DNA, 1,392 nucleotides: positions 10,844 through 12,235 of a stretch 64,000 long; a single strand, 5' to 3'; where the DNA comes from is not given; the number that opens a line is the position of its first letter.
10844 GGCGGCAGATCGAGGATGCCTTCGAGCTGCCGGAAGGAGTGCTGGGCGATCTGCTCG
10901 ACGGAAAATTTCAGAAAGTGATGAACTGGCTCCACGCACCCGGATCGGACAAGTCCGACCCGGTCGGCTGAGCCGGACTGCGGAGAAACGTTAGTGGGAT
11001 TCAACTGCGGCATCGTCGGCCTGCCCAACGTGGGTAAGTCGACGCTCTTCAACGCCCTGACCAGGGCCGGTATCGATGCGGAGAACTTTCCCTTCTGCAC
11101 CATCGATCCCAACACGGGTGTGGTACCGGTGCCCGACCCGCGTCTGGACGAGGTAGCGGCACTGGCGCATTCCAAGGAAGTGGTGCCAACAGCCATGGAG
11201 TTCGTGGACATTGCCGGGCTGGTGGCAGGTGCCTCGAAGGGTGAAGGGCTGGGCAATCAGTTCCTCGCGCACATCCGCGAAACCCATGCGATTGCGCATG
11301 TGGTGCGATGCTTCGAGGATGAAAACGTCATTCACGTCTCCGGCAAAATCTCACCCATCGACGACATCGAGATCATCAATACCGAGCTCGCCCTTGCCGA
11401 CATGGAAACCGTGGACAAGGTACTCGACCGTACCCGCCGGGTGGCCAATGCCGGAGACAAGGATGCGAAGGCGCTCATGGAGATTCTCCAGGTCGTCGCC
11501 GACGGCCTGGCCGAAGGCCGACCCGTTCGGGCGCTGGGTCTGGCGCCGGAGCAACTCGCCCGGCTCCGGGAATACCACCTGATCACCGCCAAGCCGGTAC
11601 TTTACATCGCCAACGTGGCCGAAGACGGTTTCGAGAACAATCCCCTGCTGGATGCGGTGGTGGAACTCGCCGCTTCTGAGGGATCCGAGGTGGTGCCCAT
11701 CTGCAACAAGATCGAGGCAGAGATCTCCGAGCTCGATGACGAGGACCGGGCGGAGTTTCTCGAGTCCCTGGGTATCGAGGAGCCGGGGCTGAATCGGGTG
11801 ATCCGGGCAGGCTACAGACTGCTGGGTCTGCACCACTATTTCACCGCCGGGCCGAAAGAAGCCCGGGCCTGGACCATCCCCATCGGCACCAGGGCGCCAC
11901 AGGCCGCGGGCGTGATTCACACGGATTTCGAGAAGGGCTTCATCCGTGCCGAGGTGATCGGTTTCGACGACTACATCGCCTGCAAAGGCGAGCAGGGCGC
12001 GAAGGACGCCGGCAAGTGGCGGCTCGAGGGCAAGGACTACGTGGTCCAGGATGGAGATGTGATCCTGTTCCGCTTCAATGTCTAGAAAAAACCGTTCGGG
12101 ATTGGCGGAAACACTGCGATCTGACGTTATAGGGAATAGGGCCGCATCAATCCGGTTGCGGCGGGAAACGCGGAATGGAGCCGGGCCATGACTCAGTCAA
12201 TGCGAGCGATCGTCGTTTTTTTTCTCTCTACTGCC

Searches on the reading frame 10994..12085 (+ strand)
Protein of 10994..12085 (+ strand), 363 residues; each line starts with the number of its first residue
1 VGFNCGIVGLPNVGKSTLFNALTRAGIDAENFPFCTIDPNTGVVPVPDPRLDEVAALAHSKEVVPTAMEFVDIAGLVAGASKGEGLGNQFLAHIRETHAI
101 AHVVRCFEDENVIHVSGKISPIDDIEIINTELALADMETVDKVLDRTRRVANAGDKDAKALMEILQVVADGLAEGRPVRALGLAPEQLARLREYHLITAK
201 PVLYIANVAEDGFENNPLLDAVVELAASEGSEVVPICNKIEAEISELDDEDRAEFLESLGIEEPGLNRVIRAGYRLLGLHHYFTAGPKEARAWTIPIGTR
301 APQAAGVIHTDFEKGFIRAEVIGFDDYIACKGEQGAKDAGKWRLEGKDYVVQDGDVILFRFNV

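Call 57: search_protein_families(library=pfam, proteins=[window:10994-12085:+], max_evalue=0.00001)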
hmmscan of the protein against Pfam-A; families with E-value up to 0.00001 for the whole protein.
window:10994-12085:+ (363 aa): 3 families
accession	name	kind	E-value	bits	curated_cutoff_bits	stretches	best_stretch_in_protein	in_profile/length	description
PF06071.19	YchF-GTPase_C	-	3.2e-39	133.4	27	1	279-362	1-84/84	Protein of unknown function (DUF933)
PF01926.29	MMR_HSR1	-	6.5e-21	75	21.9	1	5-110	2-86/113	50S ribosome-binding GTPase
PF02421.24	FeoB_N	-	4.1e-07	30.1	27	1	5-44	3-42/156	Ferrous iron transport protein B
